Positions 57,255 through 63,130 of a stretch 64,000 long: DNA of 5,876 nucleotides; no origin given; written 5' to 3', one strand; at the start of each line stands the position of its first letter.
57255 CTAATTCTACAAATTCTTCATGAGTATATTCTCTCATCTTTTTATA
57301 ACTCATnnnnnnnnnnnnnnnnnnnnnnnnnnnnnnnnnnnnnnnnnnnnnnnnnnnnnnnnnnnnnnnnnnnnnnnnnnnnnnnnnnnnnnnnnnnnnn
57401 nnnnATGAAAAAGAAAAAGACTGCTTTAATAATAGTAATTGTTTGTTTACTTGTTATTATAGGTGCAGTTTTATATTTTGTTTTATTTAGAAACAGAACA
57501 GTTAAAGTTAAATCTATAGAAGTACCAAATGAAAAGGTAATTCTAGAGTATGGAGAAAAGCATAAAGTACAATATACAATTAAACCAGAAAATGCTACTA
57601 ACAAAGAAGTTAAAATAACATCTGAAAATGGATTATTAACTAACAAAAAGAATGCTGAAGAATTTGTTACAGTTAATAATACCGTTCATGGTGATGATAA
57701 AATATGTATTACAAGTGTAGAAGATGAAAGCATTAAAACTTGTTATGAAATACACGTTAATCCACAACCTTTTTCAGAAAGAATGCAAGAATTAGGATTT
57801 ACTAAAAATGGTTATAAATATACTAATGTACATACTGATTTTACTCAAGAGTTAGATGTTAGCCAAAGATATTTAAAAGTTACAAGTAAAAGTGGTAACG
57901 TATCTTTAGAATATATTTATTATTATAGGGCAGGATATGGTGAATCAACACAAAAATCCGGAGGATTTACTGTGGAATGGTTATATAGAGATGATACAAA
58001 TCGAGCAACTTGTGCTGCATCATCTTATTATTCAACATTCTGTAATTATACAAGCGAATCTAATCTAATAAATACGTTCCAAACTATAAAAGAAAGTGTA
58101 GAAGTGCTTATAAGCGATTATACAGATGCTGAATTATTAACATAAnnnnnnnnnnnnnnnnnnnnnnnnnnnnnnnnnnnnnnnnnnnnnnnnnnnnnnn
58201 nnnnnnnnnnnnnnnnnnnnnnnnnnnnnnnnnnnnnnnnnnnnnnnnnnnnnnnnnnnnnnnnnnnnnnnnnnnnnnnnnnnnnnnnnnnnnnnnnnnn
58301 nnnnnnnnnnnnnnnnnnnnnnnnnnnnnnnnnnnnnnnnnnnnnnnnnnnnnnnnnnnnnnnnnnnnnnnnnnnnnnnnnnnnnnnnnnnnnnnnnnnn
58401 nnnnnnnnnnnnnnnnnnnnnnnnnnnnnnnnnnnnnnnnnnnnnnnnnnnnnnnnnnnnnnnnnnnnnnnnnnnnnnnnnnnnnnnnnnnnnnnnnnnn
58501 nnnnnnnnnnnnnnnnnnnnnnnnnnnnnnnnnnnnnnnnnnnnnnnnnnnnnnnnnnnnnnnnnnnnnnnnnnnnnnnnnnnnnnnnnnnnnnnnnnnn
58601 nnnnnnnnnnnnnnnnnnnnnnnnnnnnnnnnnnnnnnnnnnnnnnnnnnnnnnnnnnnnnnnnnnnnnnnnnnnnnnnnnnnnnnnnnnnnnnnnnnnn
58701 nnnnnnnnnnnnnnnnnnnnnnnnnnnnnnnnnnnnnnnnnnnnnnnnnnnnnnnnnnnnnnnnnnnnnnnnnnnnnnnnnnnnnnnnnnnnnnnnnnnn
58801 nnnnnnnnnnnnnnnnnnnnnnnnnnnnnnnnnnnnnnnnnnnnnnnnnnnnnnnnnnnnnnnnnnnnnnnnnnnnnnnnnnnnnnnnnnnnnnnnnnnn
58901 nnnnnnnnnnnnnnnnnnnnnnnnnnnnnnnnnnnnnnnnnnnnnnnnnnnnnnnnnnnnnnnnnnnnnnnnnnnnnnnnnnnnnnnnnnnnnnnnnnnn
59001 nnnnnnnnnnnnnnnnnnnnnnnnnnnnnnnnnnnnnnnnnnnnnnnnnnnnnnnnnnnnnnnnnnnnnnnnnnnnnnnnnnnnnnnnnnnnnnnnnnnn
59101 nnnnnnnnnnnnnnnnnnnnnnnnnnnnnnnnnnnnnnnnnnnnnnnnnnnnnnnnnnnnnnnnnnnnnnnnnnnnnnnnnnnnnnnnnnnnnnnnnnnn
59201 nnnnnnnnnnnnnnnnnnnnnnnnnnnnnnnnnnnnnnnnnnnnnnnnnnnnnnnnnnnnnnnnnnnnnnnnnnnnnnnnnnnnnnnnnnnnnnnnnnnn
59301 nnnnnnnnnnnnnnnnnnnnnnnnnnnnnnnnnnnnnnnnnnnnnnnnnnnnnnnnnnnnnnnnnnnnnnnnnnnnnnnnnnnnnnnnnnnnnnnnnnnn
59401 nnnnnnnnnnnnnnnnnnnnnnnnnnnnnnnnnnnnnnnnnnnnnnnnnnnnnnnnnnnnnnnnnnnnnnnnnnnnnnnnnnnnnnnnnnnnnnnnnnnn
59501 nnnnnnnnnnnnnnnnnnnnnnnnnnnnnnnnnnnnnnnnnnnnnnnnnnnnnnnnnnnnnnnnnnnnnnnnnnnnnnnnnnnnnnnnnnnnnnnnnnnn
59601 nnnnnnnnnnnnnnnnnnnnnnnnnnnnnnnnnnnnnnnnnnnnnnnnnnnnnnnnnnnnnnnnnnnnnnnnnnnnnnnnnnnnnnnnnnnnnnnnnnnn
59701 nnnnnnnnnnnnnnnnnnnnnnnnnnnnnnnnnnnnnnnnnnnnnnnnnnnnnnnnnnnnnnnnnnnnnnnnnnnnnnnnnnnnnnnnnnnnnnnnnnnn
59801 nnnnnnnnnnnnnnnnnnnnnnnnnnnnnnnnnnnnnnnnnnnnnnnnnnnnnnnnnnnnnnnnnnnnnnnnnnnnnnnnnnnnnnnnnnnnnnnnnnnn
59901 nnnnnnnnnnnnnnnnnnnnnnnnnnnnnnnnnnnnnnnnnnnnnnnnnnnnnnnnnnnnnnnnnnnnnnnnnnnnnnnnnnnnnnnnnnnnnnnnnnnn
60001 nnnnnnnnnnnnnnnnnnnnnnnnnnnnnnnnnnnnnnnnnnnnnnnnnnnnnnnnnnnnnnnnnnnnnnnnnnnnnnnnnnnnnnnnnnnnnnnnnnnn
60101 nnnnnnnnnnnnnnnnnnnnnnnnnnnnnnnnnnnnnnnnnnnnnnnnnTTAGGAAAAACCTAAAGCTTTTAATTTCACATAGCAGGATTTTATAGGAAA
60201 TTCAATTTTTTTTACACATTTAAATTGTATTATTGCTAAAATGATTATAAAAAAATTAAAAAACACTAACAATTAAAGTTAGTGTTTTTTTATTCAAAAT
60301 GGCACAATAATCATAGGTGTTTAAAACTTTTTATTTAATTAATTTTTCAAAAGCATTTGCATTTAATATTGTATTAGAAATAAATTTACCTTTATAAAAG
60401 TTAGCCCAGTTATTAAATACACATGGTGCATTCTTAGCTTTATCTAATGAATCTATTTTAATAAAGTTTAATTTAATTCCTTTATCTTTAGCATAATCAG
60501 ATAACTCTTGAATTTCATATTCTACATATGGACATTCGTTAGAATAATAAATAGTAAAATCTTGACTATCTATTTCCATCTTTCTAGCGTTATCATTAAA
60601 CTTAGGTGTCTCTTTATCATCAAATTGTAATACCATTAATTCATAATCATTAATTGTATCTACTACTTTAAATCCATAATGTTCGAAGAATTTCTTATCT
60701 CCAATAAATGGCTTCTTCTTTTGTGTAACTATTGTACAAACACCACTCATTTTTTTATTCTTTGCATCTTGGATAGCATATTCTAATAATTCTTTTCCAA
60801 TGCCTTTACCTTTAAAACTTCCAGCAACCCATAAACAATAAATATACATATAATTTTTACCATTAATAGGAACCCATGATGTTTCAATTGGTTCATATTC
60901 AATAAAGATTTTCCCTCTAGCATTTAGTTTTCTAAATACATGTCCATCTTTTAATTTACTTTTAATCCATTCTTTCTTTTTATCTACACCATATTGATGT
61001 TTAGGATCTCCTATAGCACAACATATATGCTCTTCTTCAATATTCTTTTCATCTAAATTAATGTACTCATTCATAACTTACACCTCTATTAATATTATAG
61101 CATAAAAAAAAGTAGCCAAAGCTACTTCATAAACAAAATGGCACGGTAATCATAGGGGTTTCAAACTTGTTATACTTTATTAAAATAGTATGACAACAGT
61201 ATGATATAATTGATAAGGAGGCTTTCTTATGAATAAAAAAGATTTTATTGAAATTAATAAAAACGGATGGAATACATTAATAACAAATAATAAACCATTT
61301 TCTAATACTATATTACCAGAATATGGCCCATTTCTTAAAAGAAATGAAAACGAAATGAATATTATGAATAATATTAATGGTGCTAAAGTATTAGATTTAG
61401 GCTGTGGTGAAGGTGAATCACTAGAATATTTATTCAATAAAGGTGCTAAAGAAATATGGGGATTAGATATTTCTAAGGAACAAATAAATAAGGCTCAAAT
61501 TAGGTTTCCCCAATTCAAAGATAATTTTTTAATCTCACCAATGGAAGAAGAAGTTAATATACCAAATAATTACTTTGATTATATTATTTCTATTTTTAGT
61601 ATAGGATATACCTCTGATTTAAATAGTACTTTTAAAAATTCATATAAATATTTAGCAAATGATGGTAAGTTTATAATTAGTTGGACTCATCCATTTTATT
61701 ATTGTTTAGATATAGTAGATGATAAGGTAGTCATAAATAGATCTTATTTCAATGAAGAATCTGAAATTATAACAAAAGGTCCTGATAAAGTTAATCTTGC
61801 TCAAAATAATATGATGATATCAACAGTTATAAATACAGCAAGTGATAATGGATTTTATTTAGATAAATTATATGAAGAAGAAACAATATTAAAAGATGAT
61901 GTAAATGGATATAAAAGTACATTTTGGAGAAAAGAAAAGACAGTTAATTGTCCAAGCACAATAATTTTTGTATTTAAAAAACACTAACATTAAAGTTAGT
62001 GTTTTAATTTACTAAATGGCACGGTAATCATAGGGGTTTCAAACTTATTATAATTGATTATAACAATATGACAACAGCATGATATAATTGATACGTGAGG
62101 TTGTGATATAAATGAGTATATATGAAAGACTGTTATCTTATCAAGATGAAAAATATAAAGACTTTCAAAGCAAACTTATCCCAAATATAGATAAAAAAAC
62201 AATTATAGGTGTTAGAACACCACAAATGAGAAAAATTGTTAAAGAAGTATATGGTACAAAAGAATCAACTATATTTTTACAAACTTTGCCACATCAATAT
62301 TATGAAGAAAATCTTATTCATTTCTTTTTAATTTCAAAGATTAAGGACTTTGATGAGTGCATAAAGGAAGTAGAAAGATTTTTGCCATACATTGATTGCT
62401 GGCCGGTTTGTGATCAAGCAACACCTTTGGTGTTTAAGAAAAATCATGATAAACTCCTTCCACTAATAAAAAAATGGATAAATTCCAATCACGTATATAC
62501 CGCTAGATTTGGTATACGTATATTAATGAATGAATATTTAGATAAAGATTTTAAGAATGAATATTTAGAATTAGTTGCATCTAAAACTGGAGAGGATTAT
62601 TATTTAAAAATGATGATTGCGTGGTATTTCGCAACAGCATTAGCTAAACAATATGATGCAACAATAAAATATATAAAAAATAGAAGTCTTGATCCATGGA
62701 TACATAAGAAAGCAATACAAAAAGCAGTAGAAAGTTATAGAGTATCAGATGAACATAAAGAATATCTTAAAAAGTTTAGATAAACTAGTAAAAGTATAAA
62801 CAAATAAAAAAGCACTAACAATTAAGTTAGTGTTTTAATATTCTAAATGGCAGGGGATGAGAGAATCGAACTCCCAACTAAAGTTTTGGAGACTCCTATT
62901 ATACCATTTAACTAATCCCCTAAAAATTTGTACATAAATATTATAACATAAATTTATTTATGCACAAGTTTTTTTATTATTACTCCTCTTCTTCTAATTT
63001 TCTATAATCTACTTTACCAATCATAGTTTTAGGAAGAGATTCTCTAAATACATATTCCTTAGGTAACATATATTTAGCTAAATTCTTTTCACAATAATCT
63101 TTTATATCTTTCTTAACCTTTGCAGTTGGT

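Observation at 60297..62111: Conserved ~95-nt bidirectional promoter module containing a 33-nt box whose minus-strand mini-ORF (MIT/IVPF...) ends at or in the 5' arm of a terminator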

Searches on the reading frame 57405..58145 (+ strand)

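Call 32: search_protein_families(library=pfam, proteins=[window:57405-58145:+], max_evalue=0.001)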
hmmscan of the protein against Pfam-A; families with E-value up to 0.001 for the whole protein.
window:57405-58145:+ (246 aa): 1 family
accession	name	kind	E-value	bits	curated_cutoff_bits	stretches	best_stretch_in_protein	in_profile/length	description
PF02368.24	Big_2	-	0.00064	20.1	22.8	1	35-76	2-43/79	Bacterial Ig-like domain (group 2)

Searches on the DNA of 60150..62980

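Call 51: search_rna_families(source=window, start=60150, end=62980, threshold=evalue, max_evalue=5)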
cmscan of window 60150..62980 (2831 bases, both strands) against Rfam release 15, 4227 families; matches with E-value up to 5: 5.
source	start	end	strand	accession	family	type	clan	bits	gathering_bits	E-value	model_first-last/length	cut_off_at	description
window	62851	62921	-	RF00005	tRNA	Gene; tRNA;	CL00001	60.9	29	4.4e-12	1-71/71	no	tRNA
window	62806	62875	-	RF01820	RsaE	Gene; sRNA;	-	23.8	79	0.54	1-112/112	no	RNA Staph. aureus E (RoxS)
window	61745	61821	+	RF01169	SNORD112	Gene; snRNA; snoRNA; CD-box;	CL00069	21.4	58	0.6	1-77/77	no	Small nucleolar RNA SNORD112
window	62015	62084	-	RF04270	mir-743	Gene; miRNA;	CL00136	19.9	67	1.2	1-75/75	no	mir-743 microRNA precursor family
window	62293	62354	+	RF00204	snoR12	Gene; snRNA; snoRNA; CD-box;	-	19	39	4.3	1-83/83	no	Small nucleolar RNA R12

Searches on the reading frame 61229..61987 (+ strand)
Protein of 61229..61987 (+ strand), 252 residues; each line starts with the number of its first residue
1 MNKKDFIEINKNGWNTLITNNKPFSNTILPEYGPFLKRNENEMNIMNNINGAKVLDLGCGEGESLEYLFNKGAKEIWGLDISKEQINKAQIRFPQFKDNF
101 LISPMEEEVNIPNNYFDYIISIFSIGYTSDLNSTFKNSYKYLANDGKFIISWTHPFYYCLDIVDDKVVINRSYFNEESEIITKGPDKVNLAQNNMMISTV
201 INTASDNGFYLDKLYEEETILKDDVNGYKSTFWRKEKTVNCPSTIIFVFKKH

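Call 25: search_protein_families(library=pfam, proteins=[window:61229-61987:+], max_evalue=0.01)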
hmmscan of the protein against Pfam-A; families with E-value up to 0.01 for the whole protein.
window:61229-61987:+ (252 aa): 10 families
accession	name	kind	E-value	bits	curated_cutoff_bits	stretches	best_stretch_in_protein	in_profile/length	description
PF08241.18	Methyltransf_11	-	1.2e-14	55.1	21.2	1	55-150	1-95/95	Methyltransferase domain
PF13489.12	Methyltransf_23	-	3.3e-14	53.4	27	1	48-151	20-117/164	Methyltransferase domain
PF13649.12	Methyltransf_25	-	6.4e-14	52.9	27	1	54-146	1-97/97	Methyltransferase domain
PF08242.18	Methyltransf_12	-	4.8e-13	50.1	30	1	55-148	1-98/98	Methyltransferase domain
PF13847.12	Methyltransf_31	-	2.5e-12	47.2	27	1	51-151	4-110/145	Methyltransferase domain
PF07021.18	MetW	-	8.1e-06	26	21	1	49-121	11-81/193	Methionine biosynthesis protein MetW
PF02353.26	CMAS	-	3.3e-05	23.8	27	1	50-150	62-164/273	Mycolic acid cyclopropane synthetase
PF01209.24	Ubie_methyltran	-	4.7e-05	23.3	20.1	1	41-150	38-151/233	ubiE/COQ5 methyltransferase family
PF01728.25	FtsJ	-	7e-05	23.3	24.1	1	42-102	15-77/181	FtsJ-like methyltransferase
PF03291.22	mRNA_G-N7_MeTrfase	-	0.0011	18.6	26.6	1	49-97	60-105/315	mRNA (guanine-N(7))-methyltransferase domain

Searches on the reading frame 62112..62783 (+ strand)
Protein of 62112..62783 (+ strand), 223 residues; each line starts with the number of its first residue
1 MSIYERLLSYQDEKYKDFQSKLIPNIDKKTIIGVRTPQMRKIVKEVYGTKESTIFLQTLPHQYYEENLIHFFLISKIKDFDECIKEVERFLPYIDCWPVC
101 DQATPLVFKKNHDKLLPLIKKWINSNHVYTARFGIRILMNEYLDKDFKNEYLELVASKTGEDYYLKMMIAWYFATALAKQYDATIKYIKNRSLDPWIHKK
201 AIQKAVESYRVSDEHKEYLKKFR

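Call 25: search_protein_families(library=pfam, proteins=[window:62112-62783:+], max_evalue=0.01)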
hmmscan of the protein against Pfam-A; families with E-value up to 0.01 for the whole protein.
window:62112-62783:+ (223 aa): 1 family
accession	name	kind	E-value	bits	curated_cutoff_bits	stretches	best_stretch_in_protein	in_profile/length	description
PF08713.17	DNA_alkylation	-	3.7e-15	56.6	21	1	5-204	3-212/213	DNA alkylation repair enzyme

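Call 36: find_encoding_contigs(protein=window:62112-62783:+, flank=10000, max_places=10)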
Protein window:62112-62783:+ (223 aa): no gene with exactly this product is on record in the collection.
